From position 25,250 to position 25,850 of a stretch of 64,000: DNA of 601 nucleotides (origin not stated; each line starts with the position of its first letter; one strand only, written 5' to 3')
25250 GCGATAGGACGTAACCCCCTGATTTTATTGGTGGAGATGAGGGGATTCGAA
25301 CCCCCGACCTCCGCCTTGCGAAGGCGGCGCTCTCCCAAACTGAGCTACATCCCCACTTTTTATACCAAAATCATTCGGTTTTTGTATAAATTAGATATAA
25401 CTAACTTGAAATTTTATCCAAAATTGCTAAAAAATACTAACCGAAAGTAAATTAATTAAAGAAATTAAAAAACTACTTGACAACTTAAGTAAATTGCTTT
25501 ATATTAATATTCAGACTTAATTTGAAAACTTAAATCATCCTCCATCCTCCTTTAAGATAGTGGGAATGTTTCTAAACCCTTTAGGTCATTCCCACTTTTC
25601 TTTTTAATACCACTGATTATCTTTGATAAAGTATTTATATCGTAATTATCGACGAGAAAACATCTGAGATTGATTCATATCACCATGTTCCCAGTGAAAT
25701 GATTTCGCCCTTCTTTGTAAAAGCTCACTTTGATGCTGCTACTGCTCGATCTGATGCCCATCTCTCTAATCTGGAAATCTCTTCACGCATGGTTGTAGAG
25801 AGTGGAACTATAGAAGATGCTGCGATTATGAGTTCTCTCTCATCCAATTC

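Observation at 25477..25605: Small-RNA candidate B: near-consensus promoter plus a strong bipartite intrinsic terminator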

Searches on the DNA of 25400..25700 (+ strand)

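Call 12: search_rna_families(source=window, start=25400, end=25700, threshold=evalue, max_evalue=10)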
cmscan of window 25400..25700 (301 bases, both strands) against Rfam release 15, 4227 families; matches with E-value up to 10: 4.
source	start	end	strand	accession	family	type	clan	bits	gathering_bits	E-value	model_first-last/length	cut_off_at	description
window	25588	25659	-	RF00526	snoMe28S-U3344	Gene; snRNA; snoRNA; CD-box;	-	16.3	50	4.2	1-83/83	no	Small nucleolar RNA Me28S-U3344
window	25558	25597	-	RF03897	mir-4077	Gene; miRNA;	-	16.2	83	3.6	1-56/56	no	mir-4077 microRNA precursor family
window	25554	25632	+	RF01467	rli36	Gene; sRNA;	-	15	50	5.2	1-84/84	no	Listeria sRNA rli36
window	25400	25447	+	RF00142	snoZ118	Gene; snRNA; snoRNA; CD-box;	-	14.8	48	7.3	61-108/108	5'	Small nucleolar RNA Z118/Z121/Z120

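Call 32: build_rna_model(alignment_id=A2, structure=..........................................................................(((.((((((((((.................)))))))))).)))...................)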
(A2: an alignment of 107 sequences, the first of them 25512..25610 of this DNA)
Model R1 built from alignment A2 (107 sequences, 138 columns); structure: as given.
model positions 97; base pairs 13; branch points 0; effective number of sequences 3.01; information 0.59 bits per position. Calibrated on 0.2 Mb of random sequence (short: E-values are rough).
structure used (alignment columns):
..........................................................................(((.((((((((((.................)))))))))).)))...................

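Call 34: search_with_rna_model(model_id=R1, source=window, max_evalue=10, filters=off, show_alignments=3)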
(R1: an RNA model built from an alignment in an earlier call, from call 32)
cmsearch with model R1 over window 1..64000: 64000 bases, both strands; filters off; matches with E-value up to 10: 21.
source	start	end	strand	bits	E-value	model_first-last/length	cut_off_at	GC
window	25512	25607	+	87.4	1.4e-22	1-97/97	no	0.33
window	14945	15040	+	72.4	2.8e-18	1-97/97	no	0.3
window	15869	15935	+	22.6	0.00045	1-97/97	no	0.31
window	14992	15029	-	12.7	0.3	50-88/97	no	0.42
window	52970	53009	+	12.7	0.3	1-97/97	no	0.28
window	25548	25625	-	12.7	0.31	1-97/97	no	0.33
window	7863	7895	+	12.1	0.44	1-97/97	no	0.33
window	37959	38040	+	11.9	0.53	1-97/97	no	0.33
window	15621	15716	+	11.6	0.62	1-97/97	no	0.35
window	23136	23171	+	10.4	1.4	1-97/97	no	0.39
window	17665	17754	+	10.3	1.5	1-97/97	no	0.38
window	25477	25506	-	9.9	1.9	1-97/97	no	0.2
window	25447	25479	+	9.8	2.1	1-97/97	no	0.15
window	22108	22194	+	9.3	2.8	1-97/97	no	0.51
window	14913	14942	+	9.3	2.9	1-97/97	no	0.27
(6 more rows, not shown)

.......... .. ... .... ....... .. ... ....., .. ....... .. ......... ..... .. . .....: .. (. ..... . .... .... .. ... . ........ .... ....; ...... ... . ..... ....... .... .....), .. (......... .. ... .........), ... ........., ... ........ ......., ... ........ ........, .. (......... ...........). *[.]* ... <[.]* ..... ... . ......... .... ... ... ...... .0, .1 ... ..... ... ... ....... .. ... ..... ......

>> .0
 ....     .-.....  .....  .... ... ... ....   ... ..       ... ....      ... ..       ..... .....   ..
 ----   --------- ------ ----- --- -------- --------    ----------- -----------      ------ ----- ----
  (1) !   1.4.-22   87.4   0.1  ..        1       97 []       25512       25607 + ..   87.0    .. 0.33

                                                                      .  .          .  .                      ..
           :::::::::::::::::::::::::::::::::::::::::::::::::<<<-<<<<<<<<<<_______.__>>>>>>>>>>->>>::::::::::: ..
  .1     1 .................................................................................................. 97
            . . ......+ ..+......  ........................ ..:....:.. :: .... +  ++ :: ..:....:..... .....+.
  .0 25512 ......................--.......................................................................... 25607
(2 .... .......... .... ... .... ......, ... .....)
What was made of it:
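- Checked: A covariance model finds exactly these two copies in the window, at 87.4 and 72.4 bits (call 34).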

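Call 40: search_with_rna_model(model_id=R1, sources=[L003, L004, L005, L006, L007, L008, L009, L010, L011, L012, L013, L014, L015, L016, L017, L018, L019, L020, L021, L022, L023, L024, L025, L026, L027, L028, L029, L030, L031, L032, L033, L034, L035, L036, L037, L038, L039, L040, L041, L042, L043, L044, L045, L046, L047, L048, L049, L050, L051, L052, L053, L054, L055, L056, L057, L058, L059, L060, L061, L062, L063, L064, L065, L066, L067, L068, L069, L070, L071, L072], max_evalue=0.01)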
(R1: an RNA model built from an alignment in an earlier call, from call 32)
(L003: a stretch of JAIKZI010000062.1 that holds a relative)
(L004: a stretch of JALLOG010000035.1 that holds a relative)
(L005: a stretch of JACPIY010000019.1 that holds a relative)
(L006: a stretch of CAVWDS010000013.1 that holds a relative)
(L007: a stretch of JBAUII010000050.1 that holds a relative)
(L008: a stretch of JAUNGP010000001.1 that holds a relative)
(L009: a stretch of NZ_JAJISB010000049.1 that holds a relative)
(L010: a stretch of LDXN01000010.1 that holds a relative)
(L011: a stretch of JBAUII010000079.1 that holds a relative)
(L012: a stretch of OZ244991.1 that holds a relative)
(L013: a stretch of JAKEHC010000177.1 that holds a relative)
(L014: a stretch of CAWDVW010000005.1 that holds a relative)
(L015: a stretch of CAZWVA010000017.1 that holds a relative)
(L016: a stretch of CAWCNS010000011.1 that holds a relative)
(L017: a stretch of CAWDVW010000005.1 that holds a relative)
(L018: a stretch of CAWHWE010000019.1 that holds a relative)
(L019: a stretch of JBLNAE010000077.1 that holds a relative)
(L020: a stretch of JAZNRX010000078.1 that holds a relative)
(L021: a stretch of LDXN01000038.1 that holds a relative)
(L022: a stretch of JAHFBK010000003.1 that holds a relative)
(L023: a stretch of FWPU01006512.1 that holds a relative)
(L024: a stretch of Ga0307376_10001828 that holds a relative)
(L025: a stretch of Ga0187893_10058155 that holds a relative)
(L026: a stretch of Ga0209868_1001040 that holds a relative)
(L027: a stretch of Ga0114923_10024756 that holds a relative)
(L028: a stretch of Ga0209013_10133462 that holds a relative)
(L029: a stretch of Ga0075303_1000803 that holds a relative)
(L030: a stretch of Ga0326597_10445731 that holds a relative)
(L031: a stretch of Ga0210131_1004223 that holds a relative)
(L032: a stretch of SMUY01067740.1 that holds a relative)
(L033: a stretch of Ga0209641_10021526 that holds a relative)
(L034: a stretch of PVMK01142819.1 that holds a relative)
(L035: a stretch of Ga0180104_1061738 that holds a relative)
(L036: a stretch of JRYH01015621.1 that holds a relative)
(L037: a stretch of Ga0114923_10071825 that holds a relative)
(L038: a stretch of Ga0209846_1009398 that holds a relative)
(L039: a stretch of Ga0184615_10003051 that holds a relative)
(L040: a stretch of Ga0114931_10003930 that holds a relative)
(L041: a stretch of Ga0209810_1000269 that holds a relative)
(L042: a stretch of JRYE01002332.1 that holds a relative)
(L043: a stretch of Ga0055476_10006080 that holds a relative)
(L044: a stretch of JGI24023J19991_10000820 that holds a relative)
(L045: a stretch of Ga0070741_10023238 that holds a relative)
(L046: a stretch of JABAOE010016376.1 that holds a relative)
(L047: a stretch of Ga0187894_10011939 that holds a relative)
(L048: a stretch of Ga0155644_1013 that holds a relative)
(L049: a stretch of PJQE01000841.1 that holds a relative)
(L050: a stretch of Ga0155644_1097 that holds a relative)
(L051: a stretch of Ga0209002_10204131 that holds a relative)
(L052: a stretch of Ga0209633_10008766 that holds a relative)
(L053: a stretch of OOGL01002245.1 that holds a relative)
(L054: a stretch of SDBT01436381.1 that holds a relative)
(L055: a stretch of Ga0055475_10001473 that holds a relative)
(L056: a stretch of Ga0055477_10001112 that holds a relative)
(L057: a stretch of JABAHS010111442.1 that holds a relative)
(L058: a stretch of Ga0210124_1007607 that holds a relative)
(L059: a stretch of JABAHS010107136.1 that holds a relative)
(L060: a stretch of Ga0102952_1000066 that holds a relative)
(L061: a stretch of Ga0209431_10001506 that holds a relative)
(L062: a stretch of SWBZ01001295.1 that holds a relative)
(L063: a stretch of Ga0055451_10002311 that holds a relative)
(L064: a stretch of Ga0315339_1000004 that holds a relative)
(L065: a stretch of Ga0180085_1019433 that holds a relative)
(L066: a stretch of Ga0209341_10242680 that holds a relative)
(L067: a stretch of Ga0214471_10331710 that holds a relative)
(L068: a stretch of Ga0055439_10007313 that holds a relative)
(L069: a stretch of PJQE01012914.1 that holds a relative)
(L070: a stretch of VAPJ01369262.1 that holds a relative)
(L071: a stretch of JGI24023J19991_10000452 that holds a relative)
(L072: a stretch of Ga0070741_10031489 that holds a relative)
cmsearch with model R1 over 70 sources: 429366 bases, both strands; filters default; matches with E-value up to 0.01: 68.
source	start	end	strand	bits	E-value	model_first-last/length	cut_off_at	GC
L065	381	476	-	97.7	1.1e-24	1-97/97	no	0.35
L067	1071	1166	+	97.1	1.6e-24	1-97/97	no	0.38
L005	1909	2004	+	96.8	2e-24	1-97/97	no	0.35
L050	5304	5399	+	96.6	2.2e-24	1-97/97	no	0.38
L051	838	933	+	96.6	2.2e-24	1-97/97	no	0.38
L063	1997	2091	+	95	6.6e-24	1-97/97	no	0.39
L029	2577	2672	-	93.1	2.3e-23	1-97/97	no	0.36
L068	865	960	-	93.1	2.3e-23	1-97/97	no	0.36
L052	3920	4015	+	92.5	3.5e-23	1-97/97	no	0.36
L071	11758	11853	-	92.5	3.5e-23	1-97/97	no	0.36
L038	1425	1523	+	92.4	3.6e-23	1-97/97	no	0.37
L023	6089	6183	+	92.3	4e-23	1-97/97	no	0.37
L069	879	974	-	92.2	4.1e-23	1-97/97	no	0.38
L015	1050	1145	+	91.2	8.2e-23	1-97/97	no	0.39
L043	843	938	-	90.8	1e-22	1-97/97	no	0.36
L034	4719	4814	-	90.5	1.3e-22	1-97/97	no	0.43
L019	2548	2645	+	89.5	2.4e-22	1-97/97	no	0.35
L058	389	481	-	88.9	3.7e-22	1-97/97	no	0.39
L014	7696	7791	-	88.4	5e-22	1-97/97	no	0.3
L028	1234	1326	+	88.3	5.5e-22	1-97/97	no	0.35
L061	4188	4285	-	87.4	9.8e-22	1-97/97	no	0.31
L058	1277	1369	-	87.3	1e-21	1-97/97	no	0.4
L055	3161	3254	+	86.8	1.4e-21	1-97/97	no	0.39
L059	8143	8238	-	86.8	1.5e-21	1-97/97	no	0.31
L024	6016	6107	+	86.5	1.7e-21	1-97/97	no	0.37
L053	431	522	-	86.5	1.8e-21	1-97/97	no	0.37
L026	1769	1865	+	86.2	2.1e-21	1-97/97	no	0.35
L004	1261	1356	+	85.6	3.1e-21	1-97/97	no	0.35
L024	5664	5755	+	85.5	3.4e-21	1-97/97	no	0.4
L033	3986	4084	-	84.6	6.3e-21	1-97/97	no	0.32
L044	8899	8996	-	84.1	8.5e-21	1-97/97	no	0.38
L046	2782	2878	+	84.1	8.7e-21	1-97/97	no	0.38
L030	86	184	-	83.9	9.5e-21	1-97/97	no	0.33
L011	2436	2531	+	83.9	1e-20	1-97/97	no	0.32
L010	1888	1984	-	83.4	1.4e-20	1-97/97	no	0.36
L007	3380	3479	+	83.3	1.5e-20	1-97/97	no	0.41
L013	5471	5566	+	83.1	1.6e-20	1-97/97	no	0.33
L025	136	229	+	83.1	1.7e-20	1-97/97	no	0.37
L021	2056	2155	+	83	1.7e-20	1-97/97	no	0.37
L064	315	409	+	82.9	1.9e-20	1-97/97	no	0.38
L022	6481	6579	-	82.8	2e-20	1-97/97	no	0.35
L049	1873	1968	+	82.8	2e-20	1-97/97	no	0.39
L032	13057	13153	-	82.7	2.2e-20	1-97/97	no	0.41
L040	897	985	+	81.7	4.2e-20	1-97/97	no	0.43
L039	5797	5890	-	81.3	5.2e-20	1-97/97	no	0.37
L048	7594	7687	-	81.3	5.2e-20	1-97/97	no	0.37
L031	1625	1716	-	81.2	5.6e-20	1-97/97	no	0.4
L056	3137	3229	-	81.1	6.1e-20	1-97/97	no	0.4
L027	1751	1845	+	80.5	9.1e-20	1-97/97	no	0.36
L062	11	106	+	80.3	1e-19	1-97/97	no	0.4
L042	1410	1506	+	78.7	2.9e-19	1-97/97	no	0.39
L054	1254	1350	+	78.3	3.9e-19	1-97/97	no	0.38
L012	7625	7721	-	75.9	1.8e-18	1-97/97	no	0.38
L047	349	441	+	75.5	2.4e-18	1-97/97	no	0.4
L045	3211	3307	+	75.5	2.4e-18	1-97/97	no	0.41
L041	257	351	-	73.9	7.1e-18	1-97/97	no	0.38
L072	6804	6898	-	73.9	7.1e-18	1-97/97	no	0.38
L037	2260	2361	+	72.4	1.8e-17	1-97/97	no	0.37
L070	460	553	-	72.1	2.3e-17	1-97/97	no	0.3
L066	1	74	+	71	4.6e-17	23-97/97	5'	0.41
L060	3586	3684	+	69.9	9.8e-17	1-97/97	no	0.37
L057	2658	2760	+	62.9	9.3e-15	1-97/97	no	0.33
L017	5903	5996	-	60.8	3.8e-14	1-97/97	no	0.39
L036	1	77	+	55.9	9.5e-13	23-97/97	5'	0.43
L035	970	1020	+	43.2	3.9e-09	1-50/97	3'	0.33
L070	465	512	+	24.5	0.00086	44-97/97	no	0.33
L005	4677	4769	-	24.4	0.00091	1-97/97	no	0.3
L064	350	446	-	23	0.0024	1-97/97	no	0.31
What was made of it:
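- Tried and rejected: None convincing in 70 loci (call 40).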

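Call 61: search_with_rna_model(model_id=R1, sources=[L143, L144, L145, L146, L147, L148], max_evalue=1, filters=off, show_alignments=7)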
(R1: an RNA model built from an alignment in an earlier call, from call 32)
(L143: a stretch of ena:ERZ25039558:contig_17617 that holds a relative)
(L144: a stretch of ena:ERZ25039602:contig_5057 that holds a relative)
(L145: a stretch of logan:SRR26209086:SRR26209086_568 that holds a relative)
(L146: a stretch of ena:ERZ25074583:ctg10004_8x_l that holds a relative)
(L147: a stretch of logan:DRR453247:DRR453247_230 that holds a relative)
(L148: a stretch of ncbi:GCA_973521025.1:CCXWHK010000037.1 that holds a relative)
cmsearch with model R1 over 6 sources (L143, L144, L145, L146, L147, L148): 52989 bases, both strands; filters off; matches with E-value up to 1: 17.
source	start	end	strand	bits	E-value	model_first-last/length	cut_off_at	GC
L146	6458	6553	-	88.3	6.6e-23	1-97/97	no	0.36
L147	6518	6614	-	84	1.1e-21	1-97/97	no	0.39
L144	6157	6252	-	82.1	3.8e-21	1-97/97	no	0.4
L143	6097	6192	-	80.9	8.6e-21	1-97/97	no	0.42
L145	6570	6664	-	78.4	4.4e-20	1-97/97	no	0.41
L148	6826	6909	-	26.8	2.3e-05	1-97/97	no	0.36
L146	6439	6512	+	17.1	0.014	1-97/97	no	0.3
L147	6529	6569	+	15.6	0.038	50-89/97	no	0.49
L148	3966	4033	-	14.7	0.069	1-97/97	no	0.32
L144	6168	6207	+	14.7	0.069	50-88/97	no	0.5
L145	6581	6620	+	14.4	0.081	50-88/97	no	0.55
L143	6108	6147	+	14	0.11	50-88/97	no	0.52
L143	6198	6227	+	11.7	0.47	1-97/97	no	0.17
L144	6258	6287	+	11.7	0.47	1-97/97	no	0.17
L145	6670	6699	+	11.7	0.47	1-97/97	no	0.17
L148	4918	4991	-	10.9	0.84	1-97/97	no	0.36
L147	4635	4729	-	10.7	0.96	1-97/97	no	0.34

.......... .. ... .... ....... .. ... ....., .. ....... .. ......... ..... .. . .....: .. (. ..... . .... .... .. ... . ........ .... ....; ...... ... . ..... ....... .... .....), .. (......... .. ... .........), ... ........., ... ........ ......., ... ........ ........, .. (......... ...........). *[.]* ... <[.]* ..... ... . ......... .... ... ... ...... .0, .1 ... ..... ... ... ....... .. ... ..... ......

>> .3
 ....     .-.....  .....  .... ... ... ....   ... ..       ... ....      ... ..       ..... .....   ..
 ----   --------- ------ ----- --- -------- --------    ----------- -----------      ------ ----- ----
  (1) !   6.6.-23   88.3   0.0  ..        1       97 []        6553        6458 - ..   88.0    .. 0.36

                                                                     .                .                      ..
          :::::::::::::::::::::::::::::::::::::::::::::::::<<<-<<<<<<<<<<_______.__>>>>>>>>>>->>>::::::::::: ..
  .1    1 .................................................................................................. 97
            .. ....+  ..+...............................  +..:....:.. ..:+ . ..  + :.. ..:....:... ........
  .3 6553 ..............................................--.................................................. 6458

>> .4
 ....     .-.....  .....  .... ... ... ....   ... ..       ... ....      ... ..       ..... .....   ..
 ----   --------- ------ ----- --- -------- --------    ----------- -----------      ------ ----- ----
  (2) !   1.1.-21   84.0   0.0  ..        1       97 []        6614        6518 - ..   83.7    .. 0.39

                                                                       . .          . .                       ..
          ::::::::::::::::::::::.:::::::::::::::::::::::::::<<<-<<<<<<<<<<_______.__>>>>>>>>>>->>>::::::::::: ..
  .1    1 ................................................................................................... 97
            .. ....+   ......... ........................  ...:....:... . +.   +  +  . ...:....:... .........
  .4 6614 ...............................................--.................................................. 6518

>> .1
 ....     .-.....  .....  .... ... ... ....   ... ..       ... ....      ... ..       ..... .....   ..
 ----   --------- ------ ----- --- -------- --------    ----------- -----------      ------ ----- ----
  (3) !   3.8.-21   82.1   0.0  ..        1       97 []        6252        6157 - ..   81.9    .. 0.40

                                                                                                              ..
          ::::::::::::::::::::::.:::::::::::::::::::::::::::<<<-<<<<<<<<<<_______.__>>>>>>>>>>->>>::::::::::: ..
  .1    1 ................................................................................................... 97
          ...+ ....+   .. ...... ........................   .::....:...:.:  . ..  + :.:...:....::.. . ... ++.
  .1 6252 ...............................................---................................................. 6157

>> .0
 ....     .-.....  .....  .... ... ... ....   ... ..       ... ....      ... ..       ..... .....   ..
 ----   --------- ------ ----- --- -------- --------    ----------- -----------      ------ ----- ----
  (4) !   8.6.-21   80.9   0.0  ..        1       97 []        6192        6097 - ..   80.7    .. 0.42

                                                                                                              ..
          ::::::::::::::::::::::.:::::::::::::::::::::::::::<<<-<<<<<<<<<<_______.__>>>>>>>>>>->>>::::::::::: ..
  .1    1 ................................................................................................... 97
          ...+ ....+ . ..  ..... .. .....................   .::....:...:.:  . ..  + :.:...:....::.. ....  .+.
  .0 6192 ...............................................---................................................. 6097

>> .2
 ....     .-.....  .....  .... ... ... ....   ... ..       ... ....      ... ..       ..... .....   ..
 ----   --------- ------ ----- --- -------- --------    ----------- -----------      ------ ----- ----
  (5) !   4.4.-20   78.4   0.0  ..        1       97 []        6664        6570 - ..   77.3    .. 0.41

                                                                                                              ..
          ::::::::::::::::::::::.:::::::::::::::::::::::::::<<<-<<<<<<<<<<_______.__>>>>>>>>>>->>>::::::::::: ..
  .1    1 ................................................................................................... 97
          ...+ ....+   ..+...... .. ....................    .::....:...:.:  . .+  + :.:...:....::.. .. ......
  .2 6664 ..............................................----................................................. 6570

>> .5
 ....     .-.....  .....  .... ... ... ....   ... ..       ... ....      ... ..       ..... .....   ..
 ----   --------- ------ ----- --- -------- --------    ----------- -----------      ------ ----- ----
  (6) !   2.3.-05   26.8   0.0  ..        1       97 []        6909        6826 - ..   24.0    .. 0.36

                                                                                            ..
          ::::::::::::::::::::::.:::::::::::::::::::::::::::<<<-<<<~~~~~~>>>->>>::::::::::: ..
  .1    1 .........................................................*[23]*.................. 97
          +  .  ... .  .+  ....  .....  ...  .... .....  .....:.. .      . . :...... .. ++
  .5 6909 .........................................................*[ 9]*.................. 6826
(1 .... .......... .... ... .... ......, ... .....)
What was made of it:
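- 25536..25555 (+): CU-rich seed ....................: two tandem AUCCUCC units, readable as anti-AUG (CAU), 7 nt, then anti-SD (CCUCCUUU). The block is identical in 5 of 5 orthologues fetched without using the motif (call 61).
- On Stand-alone trans-acting sRNA gene (generic class): The block is identical in 5 of 5 orthologues obtained without motif ascertainment (call 61).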
